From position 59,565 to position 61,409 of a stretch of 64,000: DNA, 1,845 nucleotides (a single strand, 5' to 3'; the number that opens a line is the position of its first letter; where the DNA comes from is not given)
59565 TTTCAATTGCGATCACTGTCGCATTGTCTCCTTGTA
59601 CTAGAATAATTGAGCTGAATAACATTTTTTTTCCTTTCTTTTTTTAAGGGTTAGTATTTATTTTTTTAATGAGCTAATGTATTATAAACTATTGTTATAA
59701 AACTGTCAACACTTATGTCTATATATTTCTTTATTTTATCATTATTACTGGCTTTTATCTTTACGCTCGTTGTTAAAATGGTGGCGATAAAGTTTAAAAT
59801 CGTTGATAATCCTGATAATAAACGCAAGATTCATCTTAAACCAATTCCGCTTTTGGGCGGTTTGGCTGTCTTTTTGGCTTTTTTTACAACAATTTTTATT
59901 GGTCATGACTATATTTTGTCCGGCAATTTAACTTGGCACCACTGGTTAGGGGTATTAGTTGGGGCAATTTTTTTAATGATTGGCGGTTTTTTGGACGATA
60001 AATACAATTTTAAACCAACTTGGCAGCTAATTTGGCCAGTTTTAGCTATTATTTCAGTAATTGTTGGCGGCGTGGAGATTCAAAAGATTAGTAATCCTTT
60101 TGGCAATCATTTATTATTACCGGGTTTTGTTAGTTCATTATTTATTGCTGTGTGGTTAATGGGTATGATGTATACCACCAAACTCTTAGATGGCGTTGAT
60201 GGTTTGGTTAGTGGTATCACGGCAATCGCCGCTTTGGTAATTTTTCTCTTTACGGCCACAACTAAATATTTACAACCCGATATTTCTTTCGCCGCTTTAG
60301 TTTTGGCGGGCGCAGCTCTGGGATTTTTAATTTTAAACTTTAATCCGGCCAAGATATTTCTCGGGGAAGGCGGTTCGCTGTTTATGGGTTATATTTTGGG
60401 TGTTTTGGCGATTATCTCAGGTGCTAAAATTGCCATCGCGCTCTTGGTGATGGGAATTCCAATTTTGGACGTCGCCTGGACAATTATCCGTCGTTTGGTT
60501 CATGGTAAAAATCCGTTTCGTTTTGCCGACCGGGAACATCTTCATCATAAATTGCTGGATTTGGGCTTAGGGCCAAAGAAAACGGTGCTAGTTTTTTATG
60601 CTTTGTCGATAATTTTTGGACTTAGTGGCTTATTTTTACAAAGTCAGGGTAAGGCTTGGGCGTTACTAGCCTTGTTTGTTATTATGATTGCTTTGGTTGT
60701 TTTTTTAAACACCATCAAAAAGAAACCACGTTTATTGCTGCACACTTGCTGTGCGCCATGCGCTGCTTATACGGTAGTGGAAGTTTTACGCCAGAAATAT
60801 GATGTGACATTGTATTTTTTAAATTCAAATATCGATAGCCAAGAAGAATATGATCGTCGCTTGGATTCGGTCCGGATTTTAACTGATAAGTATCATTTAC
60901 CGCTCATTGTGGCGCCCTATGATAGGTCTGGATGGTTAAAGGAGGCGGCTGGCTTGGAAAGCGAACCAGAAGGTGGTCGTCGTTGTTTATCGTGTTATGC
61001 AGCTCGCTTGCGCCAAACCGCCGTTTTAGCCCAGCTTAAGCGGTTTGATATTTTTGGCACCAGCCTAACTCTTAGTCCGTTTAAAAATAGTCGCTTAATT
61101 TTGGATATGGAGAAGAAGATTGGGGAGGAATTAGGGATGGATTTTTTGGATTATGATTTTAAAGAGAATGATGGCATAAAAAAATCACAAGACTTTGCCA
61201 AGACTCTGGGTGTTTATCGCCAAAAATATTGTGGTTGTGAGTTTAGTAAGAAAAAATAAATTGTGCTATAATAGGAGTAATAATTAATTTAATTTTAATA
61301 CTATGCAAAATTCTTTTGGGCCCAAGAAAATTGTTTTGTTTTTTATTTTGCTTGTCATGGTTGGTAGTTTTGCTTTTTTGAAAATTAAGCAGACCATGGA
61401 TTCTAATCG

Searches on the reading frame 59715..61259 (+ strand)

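Call 62: search_protein_families(library=pfam, proteins=[window:59715-61259:+], max_evalue=0.001)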
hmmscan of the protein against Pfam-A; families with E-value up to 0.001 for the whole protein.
window:59715-61259:+ (514 aa): 2 families
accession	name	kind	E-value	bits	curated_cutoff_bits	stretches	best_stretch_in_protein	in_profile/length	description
PF02677.20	QueH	-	1.6e-57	194.9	23.5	1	340-513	1-174/175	Epoxyqueuosine reductase QueH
PF00953.26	Glycos_transf_4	-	1.4e-29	103.6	27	1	77-235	1-159/160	Glycosyl transferase family 4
